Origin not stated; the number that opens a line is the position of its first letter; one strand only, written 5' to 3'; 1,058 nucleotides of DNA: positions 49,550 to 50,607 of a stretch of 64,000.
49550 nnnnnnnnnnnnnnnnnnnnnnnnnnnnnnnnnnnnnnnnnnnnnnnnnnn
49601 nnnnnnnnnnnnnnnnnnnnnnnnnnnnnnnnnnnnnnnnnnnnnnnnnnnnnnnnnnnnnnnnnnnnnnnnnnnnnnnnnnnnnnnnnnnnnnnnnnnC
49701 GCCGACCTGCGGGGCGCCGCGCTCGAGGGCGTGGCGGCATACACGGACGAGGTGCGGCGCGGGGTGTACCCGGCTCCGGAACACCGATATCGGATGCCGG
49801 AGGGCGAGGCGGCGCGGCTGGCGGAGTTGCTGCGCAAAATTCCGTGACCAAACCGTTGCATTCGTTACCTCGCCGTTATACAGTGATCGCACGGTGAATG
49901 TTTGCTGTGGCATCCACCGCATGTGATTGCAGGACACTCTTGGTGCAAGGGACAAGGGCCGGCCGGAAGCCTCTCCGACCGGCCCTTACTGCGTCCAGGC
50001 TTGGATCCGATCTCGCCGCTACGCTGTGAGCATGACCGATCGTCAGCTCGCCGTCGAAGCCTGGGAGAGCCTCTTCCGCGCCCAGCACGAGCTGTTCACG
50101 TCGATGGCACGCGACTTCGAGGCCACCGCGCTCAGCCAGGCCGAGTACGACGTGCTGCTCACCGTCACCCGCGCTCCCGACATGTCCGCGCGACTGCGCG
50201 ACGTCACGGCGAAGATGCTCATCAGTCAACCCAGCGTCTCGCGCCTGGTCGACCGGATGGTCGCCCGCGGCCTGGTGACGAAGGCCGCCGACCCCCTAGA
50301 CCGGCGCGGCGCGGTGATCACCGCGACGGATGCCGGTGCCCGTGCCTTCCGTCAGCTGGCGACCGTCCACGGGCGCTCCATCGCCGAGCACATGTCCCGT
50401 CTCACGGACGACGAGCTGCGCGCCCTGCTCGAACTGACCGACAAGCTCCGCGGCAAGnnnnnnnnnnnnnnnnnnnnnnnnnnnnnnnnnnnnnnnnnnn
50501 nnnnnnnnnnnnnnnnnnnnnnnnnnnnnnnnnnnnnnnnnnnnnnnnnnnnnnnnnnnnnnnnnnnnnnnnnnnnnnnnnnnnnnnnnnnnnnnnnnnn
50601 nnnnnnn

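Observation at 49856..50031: Self-contained ~100-nt transcript with a Cys-Cys micro-ORF and strong hairpin upstream of MarR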

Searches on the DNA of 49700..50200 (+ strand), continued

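Call 55: search_with_rna_model(model_id=R1, sources=[L134, L135, L136, L137, L138, L139, L140, L100, L101, L102, L103, L104, L105, L106, L107, L108, L109, L110, L111, L112, L113, L114, L115, L116, L117, L118, L119, L120, L121, L122, L123, L124, L125, L126, L127, L128, L129, L130, L131, L132, L133], max_evalue=0.000001, show_alignments=0)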
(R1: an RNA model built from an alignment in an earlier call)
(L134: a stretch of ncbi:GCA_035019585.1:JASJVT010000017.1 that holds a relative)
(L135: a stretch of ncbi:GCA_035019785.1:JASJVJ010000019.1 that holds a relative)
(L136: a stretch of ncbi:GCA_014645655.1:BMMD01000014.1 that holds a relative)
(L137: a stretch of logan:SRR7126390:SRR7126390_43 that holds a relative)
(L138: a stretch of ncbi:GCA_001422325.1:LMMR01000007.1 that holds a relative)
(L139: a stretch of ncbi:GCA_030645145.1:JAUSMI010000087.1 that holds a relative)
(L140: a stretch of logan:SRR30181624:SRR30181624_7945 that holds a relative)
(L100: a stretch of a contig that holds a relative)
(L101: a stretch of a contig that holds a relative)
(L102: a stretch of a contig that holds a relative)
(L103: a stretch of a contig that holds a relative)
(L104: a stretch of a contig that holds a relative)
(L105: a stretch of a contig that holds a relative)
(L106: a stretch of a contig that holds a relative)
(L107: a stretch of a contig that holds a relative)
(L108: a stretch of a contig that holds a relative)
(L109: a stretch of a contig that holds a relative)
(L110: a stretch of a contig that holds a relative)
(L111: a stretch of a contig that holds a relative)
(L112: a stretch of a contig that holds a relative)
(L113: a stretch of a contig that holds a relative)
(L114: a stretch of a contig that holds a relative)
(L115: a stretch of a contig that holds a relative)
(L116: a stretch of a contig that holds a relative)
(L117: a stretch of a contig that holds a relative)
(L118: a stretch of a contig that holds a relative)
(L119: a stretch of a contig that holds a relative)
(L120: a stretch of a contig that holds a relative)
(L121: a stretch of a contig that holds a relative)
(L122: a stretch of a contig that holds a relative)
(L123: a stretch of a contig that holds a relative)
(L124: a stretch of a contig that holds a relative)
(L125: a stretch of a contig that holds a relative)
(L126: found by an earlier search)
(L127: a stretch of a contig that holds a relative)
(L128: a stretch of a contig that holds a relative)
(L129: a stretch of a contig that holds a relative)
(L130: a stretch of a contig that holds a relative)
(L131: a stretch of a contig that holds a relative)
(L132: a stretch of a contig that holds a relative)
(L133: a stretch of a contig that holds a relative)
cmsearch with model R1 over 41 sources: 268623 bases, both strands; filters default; matches with E-value up to 0.000001: 42.
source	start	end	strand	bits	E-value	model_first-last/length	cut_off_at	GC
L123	392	500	+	131.3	1.1e-27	1-109/109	no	0.6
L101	8283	8391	+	131.3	1.1e-27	1-109/109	no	0.59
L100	1859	1967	+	130.2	1.9e-27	1-109/109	no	0.59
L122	7599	7707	+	129.2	3.2e-27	1-109/109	no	0.59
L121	2012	2120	-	129.1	3.5e-27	1-109/109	no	0.59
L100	592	700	+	127.9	6.5e-27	1-109/109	no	0.61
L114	1880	1988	+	126.8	1.2e-26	1-109/109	no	0.61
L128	914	1021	+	123.8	5.6e-26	1-109/109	no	0.59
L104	396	502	-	122.8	9.4e-26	1-109/109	no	0.59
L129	402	509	+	122.7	9.7e-26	1-109/109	no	0.6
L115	4529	4637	+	121.8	1.5e-25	1-109/109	no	0.61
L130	231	337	+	121.2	2.2e-25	1-109/109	no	0.61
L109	1282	1388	+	119.8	4.6e-25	1-109/109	no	0.59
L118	956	1062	+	119.8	4.6e-25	1-109/109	no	0.59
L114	2081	2190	+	119.6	4.9e-25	1-109/109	no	0.58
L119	6955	7064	+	119.3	5.8e-25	1-109/109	no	0.57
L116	5915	6022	+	118.8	7.5e-25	1-109/109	no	0.59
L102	8987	9094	-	118.3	9.8e-25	1-109/109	no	0.6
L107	1187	1294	-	118.1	1.1e-24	1-109/109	no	0.61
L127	2383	2489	-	117.7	1.3e-24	1-109/109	no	0.58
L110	727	833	+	117.4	1.6e-24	1-109/109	no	0.59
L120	2167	2274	+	117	2e-24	1-109/109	no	0.61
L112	410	518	-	116.9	2e-24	1-109/109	no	0.61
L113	2842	2949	+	116.8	2.2e-24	1-109/109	no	0.58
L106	1485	1591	+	115.9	3.5e-24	1-109/109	no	0.58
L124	400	507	+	115.8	3.6e-24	1-109/109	no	0.58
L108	10143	10252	+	115.5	4.2e-24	1-109/109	no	0.66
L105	3630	3736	-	115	5.5e-24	1-109/109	no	0.6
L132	3913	4020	-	112.9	1.7e-23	1-109/109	no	0.61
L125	1340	1446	-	111.8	3e-23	1-109/109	no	0.63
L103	3513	3622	+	109.2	1.1e-22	1-109/109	no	0.61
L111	828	938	-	106.7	4.2e-22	1-109/109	no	0.57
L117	175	285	-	105.7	7.1e-22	1-109/109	no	0.59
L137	3798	3906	+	96.9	7e-20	1-109/109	no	0.61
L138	3798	3906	+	96.9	7e-20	1-109/109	no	0.61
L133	2594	2696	+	95.9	1.2e-19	1-109/109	no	0.6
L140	3854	3962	+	94.6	2.4e-19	1-109/109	no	0.61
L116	5050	5152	+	94.2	2.8e-19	1-109/109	no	0.57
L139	3854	3962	+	92.7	6.3e-19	1-109/109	no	0.61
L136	3827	3935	+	89.7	3e-18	1-109/109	no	0.63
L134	3756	3866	-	87.8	8.1e-18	1-109/109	no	0.56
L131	1692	1771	+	84.5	4.6e-17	1-81/109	3'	0.57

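Call 70: search_with_rna_model(model_id=R1, sources=[window, L008, L011, L017, L020, L021, L026, L027, L028, L030, L036, L042, L044, L063, L068, L070, L073, L103, L106, L116, L134, L136, L137, L139], max_evalue=1e-8, make_alignment=true)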
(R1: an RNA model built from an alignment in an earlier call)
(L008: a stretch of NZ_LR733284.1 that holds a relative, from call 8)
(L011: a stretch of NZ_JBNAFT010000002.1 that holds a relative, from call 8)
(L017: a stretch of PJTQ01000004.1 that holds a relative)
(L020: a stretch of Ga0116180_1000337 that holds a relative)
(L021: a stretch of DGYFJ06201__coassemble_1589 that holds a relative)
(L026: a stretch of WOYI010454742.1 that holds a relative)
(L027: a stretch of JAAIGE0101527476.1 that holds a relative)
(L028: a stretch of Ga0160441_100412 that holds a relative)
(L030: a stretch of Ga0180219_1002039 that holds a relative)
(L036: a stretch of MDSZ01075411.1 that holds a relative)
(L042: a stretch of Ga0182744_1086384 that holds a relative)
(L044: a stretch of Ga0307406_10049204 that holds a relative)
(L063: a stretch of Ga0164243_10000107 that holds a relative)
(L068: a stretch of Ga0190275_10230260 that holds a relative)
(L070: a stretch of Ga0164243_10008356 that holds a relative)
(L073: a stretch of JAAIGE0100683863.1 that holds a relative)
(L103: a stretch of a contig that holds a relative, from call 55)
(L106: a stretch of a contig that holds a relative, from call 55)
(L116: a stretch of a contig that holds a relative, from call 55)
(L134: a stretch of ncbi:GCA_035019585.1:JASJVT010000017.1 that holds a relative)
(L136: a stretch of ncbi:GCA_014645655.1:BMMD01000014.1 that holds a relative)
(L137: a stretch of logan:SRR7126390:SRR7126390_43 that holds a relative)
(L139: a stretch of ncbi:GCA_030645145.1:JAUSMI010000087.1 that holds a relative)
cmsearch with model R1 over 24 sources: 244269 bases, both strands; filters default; matches with E-value up to 1e-8: 27.
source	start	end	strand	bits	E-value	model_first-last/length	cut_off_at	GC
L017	1280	1388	+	131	1.2e-27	1-109/109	no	0.6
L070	3233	3341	-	129.4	2.7e-27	1-109/109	no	0.61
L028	12175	12283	-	125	2.6e-26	1-109/109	no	0.61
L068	95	203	-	123.4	6.2e-26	1-109/109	no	0.6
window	49891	49997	+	120.8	2.5e-25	1-109/109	no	0.61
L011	2848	2955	+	119.1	5.8e-25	1-109/109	no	0.61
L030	8016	8125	+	118.9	6.6e-25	1-109/109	no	0.56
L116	5915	6022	+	118.8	6.8e-25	1-109/109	no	0.59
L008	2859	2966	+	118.8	6.9e-25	1-109/109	no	0.59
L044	1254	1364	-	116.9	1.9e-24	1-109/109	no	0.59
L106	1485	1591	+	115.9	3.2e-24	1-109/109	no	0.58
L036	7394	7501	-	110.2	6.2e-23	1-109/109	no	0.58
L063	6455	6564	-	109.6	8.5e-23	1-109/109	no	0.59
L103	3513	3622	+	109.2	1e-22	1-109/109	no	0.61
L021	3008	3117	-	108.8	1.3e-22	1-109/109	no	0.59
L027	2632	2742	-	105.7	6.3e-22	1-109/109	no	0.59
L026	14780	14890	-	103.1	2.6e-21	1-109/109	no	0.62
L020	5063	5166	+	101.7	5.2e-21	1-109/109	no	0.6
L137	3798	3906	+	96.9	6.4e-20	1-109/109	no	0.61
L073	1062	1164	+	96.3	8.6e-20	1-109/109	no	0.56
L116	5050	5152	+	94.2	2.6e-19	1-109/109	no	0.57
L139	3854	3962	+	92.7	5.7e-19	1-109/109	no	0.61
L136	3827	3935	+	89.7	2.7e-18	1-109/109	no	0.63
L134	3756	3866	-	87.8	7.4e-18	1-109/109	no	0.56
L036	7165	7270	-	81.5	1.9e-16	1-109/109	no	0.64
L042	1214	1313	-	57.6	5.1e-11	10-109/109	5'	0.65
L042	1011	1118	-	51.8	1.1e-09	1-109/109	no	0.7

Alignment A5: 27 matches aligned to the model, 128 columns, each read 5' to 3' on its own strand. Consensus structure (alignment columns), stored with it:
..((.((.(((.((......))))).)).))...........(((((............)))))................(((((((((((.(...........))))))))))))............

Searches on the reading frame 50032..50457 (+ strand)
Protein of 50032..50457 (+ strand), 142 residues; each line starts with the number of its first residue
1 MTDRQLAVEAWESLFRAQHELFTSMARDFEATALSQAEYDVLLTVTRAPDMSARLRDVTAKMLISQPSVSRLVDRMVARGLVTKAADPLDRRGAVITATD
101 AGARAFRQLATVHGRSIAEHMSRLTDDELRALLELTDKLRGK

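Call 8: find_related_loci(query=window:50032-50457:+, collection=genome_contigs, flank=3000)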
Query window:50032-50457:+ (142 aa) in genome_contigs; peptide patterns used: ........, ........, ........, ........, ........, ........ (x = any residue, [..] = any of these).
217 stretches matched a pattern; 13 encode a relative of the query (tblastn E <= 1e-3); 13 distinct loci.
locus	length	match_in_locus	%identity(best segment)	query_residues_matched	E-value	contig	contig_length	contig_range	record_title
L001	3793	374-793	84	1-140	2e-76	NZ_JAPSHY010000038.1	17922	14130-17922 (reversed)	MAG: Microbacterium sp. isolate RM44_bin.004 NODE_1801_length_17922_cov_12.035628, whole genome shotgun sequence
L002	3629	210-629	84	1-140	2e-76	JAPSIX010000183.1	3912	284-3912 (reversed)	MAG: Microbacterium sp. isolate RM46_bin.026 NODE_14390_length_3912_cov_22.135535, whole genome shotgun sequence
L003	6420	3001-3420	76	1-140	3e-68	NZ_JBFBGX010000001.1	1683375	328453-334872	Microbacterium sp. NPDC089321 NPDC089321_175_D9.ctg-0001, whole genome shotgun sequence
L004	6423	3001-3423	76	1-141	3e-68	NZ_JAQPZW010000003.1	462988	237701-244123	Microbacterium esteraromaticum strain USCH5 H5_000000000003, whole genome shotgun sequence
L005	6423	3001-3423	75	1-141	5e-68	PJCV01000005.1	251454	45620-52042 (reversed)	Actinomycetales bacterium SN12 NODE_5_length_251454_cov_123.515118, whole genome shotgun sequence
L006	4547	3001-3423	75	1-141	3e-67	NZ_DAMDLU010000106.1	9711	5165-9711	MAG: Microbacterium sp. isolate CTOTU50593 NODE_1174_length_9711_cov_6.377589, whole genome shotgun sequence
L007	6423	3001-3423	74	1-141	1e-66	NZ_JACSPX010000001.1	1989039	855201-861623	Microbacterium commune strain Re1 c_000000000001, whole genome shotgun sequence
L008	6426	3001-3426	72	1-142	2e-64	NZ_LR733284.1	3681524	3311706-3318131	Microbacterium sp. 8M isolate Microbacterium sp. 8M, whole genome shotgun sequence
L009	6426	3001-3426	70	1-142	9e-63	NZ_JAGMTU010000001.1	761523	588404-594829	Microbacterium sp. USTB-Y contig00001_len_761523_cov_31.7, whole genome shotgun sequence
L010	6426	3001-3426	70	1-142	4e-62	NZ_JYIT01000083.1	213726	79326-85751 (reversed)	Microbacterium azadirachtae strain DSM 23848 RL72_contig000083, whole genome shotgun sequence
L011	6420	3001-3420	71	1-140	4e-62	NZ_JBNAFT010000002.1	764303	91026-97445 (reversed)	Microbacterium sp. S308A+ Scaffold2, whole genome shotgun sequence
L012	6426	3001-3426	69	1-142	1e-61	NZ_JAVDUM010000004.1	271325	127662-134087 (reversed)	Microbacterium resistens strain 2980 Ga0466814_04, whole genome shotgun sequence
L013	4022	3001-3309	28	34-138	2e-8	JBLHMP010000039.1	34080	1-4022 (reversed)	MAG: Granulosicoccus sp. isolate 3300057242_48 Ga0535639_0000697, whole genome shotgun sequence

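Call 9: search_protein_families(library=pfam, proteins=[window:50032-50457:+])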
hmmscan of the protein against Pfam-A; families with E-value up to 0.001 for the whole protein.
window:50032-50457:+ (142 aa): 3 families
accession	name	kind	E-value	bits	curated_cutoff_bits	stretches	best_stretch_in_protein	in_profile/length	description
PF12802.13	MarR_2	-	1.5e-13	51.2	27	1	34-92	3-60/61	MarR family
PF01047.28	MarR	-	1.5e-09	38.1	24.6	1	34-92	1-57/59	MarR family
PF13463.12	HTH_27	-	6.1e-05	23.6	22.2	1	41-102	8-68/68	Winged helix DNA-binding domain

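Call 44: search_protein_families(library=ncbifam, proteins=[window:50032-50457:+], max_evalue=0.01)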
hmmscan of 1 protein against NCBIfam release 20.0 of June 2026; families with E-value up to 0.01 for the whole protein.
window:50032-50457:+ (142 aa): 15 families
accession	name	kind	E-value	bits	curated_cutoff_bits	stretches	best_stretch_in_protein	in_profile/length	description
NF045593.1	bilirub_TF_BilQ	equivalog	2.2e-09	37.1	125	1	16-139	12-131/135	bilirubin utilization transcriptional regulator BilQ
TIGR02337.1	HpaR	equivalog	3.4e-09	36.6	121.2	1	15-139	7-129/130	homoprotocatechuate degradation operon regulator HpaR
NF041230.1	BagL_FevM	exception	1.9e-08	34.5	230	1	33-135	37-137/145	MarR family transcriptional regulator BagL/FevM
NF053777.1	Saro0803TransReg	equivalog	3e-08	33.5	200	1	25-139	26-138/140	Saro_0803 family transcriptional regulator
NF052438.1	TransRegRv0880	equivalog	1.4e-07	31.4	220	1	38-137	36-133/143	Rv0880 family HTH-type transcriptional regulator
NF002926.0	PRK03573.1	equivalog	2e-07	31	120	1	33-139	28-133/144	transcriptional regulator SlyA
NF008565.1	PRK11512.1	equivalog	3.1e-07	30.5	240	1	63-138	65-141/144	multiple antibiotic resistance transcriptional regulator MarR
TIGR01889.1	Staph_reg_Sar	paralog_domain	0.00012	22.3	62.6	1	33-107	22-98/109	staphylococcal accessory regulator family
NF008122.0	PRK10870.1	equivalog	0.0012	18.6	157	1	29-139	48-158/176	transcriptional repressor MprA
NF008273.0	PRK11050.1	equivalog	0.0026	17.4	153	1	51-85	53-87/156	manganese-binding transcriptional regulator MntR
NF052638.1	TransRegOhrRVib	equivalog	0.0028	17.4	200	1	30-139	31-136/141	transcriptional regulator OhrR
NF047719.1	SCO6745_fam_HTH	subfamily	0.0028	17.3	120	1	46-140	175-260/263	SCO6745 family protein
NF040939.2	trans_reg_lrs14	equivalog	0.0047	17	90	0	34-88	19-72/103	Lrs14 family HTH-type transcriptional regulator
NF053606.1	Sta1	subfamily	0.0051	16.9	80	0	34-93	18-75/100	Sta1 family transcriptional regulator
NF050133.1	TransRegFabT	equivalog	0.0075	16.6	200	0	55-134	46-125/138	fatty acid biosynthesis transcriptional regulator FabT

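Call 45: find_homologous_proteins(query=window:50032-50457:+, max_evalue=1e-10)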
Query window:50032-50457:+ (142 aa): 2105 proteins with E <= 1e-10 among 2326 candidates; the best 120 are listed.
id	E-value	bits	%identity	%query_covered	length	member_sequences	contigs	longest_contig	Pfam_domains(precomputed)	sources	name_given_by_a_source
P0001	4.3e-81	287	100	100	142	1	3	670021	PF01047.29,PF12802.14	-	-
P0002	3.5e-67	242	84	99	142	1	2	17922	PF01047.29,PF12802.14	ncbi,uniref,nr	ncbi:MarR family transcriptional regulator [Microbacterium sp.]|uniref:MarR family winged helix-turn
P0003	1.0e-66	241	83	99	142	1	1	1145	PF01047.29,PF12802.14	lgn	-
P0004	1.4e-62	227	79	99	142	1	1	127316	PF01047.29,PF12802.14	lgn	-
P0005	1.5e-62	227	80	99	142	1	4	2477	PF01047.29,PF12802.14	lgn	-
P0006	2.1e-62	227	77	100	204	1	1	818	PF01047.29,PF12802.14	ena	-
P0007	4.2e-62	226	81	99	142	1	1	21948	PF01047.29,PF12802.14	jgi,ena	-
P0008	9.9e-62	225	79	99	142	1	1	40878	PF01047.29,PF13463.13,PF12802.14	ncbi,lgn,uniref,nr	ncbi:Transcriptional regulator, MarR family [Microbacterium esteraromaticum]|uniref:Transcriptional 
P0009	1.0e-61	225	78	99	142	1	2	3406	PF01047.29,PF13463.13,PF12802.14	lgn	-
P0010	1.1e-61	224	79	100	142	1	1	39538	PF01047.29,PF13463.13,PF12802.14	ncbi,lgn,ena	-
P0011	1.3e-61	224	79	99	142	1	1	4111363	PF01047.29,PF13463.13,PF12802.14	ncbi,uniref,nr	ncbi:MarR family winged helix-turn-helix transcriptional regulator [Microbacterium murale]|uniref:DN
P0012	1.3e-61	224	78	99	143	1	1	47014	PF01047.29,PF12802.14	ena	-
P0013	1.6e-61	224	77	100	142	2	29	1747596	PF01047.29,PF13463.13,PF12802.14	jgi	jgi:DNA-binding MarR family transcriptional regulator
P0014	2.1e-61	224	78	100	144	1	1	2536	PF01047.29,PF13463.13,PF12802.14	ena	-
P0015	2.3e-61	223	77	99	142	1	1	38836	PF01047.29,PF13463.13,PF12802.14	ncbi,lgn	-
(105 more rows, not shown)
